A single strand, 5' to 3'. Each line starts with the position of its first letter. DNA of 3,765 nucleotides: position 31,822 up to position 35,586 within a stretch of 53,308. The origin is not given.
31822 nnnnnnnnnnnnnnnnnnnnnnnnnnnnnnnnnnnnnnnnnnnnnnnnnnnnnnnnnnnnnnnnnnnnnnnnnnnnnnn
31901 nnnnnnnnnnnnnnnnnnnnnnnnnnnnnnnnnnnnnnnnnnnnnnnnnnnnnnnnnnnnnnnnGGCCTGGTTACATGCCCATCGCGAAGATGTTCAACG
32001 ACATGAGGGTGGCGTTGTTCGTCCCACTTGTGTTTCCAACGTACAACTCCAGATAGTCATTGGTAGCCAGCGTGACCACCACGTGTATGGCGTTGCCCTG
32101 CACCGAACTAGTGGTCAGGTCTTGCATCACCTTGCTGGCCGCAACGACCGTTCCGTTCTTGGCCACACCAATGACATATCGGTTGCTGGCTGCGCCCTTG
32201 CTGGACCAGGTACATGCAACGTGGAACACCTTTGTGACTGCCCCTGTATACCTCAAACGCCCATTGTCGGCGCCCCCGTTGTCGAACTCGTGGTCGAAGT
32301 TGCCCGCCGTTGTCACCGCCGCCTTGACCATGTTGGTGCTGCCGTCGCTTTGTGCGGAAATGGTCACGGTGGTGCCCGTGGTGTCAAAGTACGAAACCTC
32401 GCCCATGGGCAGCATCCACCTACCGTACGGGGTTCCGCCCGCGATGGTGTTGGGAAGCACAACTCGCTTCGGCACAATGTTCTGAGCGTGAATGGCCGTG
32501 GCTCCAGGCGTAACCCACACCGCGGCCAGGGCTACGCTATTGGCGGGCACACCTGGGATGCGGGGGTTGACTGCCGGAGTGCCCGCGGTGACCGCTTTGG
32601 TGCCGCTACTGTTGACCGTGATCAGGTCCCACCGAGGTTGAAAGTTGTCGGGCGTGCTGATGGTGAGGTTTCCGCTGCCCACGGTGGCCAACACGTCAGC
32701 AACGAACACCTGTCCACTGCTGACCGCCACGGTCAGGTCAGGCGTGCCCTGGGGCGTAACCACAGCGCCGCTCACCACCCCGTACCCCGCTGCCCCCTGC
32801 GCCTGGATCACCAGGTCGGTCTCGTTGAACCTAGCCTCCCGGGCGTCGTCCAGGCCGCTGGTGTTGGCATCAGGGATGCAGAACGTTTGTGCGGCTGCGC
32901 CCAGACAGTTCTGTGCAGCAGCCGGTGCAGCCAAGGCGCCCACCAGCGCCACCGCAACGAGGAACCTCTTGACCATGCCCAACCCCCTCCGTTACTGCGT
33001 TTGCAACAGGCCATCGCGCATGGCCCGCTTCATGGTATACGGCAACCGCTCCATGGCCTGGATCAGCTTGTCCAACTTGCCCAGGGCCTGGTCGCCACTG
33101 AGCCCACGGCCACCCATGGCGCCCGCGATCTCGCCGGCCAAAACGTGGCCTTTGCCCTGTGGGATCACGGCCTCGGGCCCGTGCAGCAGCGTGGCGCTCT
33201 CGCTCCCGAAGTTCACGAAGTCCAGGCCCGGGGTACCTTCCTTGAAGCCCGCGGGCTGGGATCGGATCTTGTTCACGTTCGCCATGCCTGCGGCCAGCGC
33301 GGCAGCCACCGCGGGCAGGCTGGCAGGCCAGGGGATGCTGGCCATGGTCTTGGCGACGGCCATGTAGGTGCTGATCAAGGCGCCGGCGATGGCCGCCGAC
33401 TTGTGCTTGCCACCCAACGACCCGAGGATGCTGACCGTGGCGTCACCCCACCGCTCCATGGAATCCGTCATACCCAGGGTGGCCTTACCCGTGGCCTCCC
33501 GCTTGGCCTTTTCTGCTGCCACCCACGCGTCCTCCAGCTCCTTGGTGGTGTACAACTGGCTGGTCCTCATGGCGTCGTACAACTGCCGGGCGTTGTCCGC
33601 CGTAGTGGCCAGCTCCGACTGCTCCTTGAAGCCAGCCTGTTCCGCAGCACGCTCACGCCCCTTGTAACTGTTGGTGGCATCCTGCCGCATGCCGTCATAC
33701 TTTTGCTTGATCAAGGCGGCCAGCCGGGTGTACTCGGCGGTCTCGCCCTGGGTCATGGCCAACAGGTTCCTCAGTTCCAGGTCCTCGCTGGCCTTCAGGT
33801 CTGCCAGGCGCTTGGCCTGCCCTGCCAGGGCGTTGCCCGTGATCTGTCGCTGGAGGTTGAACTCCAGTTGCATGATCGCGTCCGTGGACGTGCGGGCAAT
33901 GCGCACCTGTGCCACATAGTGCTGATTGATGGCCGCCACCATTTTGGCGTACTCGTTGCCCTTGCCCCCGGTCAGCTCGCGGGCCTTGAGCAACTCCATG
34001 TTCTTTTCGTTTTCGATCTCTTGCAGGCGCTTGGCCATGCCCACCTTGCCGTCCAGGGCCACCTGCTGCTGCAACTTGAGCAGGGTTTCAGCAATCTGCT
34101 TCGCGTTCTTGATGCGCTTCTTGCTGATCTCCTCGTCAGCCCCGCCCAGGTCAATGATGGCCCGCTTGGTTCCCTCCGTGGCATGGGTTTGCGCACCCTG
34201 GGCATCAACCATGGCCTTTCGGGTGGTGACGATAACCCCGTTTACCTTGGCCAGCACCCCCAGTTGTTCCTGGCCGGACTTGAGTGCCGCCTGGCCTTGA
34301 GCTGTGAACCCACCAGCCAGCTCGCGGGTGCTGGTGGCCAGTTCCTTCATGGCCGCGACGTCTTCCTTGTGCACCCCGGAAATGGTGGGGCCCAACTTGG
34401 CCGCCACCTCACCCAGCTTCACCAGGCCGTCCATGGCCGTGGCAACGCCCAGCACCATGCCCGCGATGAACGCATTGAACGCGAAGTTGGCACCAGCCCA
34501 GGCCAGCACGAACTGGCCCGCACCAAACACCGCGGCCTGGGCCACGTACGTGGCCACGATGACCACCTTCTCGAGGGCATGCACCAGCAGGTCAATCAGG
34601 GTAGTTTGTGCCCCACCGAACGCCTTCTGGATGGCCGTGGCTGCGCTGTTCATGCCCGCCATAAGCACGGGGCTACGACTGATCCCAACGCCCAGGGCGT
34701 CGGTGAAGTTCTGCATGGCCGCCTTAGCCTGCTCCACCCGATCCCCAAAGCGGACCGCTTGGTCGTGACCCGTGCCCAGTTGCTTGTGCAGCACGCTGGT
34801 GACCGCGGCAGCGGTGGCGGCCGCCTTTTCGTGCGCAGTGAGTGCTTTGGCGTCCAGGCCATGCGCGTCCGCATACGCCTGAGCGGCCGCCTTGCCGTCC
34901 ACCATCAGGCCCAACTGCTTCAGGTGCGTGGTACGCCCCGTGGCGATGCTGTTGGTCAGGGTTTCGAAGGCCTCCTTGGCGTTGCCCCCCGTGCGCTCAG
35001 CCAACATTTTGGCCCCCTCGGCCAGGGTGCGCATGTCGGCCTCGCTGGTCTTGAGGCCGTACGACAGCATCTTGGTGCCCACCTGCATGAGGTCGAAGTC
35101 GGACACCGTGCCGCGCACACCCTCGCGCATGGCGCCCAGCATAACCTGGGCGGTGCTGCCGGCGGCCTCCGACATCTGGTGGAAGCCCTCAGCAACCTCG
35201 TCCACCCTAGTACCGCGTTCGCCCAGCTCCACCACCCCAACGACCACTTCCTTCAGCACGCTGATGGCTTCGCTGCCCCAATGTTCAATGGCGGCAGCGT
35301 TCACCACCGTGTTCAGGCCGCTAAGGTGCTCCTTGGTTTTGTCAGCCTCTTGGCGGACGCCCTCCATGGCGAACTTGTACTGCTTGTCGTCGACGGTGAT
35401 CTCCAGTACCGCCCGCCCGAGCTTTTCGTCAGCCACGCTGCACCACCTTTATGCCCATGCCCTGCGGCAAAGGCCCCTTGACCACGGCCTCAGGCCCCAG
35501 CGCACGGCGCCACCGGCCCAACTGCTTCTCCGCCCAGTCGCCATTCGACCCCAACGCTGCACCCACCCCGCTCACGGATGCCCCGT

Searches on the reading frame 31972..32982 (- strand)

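Call 76: search_protein_families(library=phrogs, proteins=[window:31972-32982:-], max_evalue=0.01)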
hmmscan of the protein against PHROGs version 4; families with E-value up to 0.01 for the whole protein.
window:31972-32982:- (336 aa): 6 families
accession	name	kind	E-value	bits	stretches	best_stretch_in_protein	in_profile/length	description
phrog_20556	-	tail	1.1e-09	38.9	1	63-175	26-141/528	baseplate protein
phrog_9534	-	head and packaging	3e-06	28.1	1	51-173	15-148/303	head protein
phrog_358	-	unknown function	1.2e-05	23.8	1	91-164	878-946/2056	-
phrog_16509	-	unknown function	1.4e-05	25.1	1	214-326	286-403/414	-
phrog_24754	-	tail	0.00017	22.5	1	201-333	66-197/202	tail fiber protein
phrog_877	-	unknown function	0.0094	14.7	0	114-166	400-455/1141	-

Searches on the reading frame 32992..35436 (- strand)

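Call 7: search_protein_families(library=pfam, proteins=[window:32992-35436:-], max_evalue=0.01)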
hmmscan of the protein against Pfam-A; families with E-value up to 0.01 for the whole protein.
window:32992-35436:- (814 aa): 1 family
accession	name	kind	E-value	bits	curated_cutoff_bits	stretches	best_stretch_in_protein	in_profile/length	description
PF21011.2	CetZ_C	-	0.0041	17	21.6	0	388-450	75-136/180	Tubulin-like CetZ, C-terminal domain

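Call 76: search_protein_families(library=phrogs, proteins=[window:32992-35436:-], max_evalue=0.01)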
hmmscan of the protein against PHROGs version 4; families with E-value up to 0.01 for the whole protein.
window:32992-35436:- (814 aa): 0 families
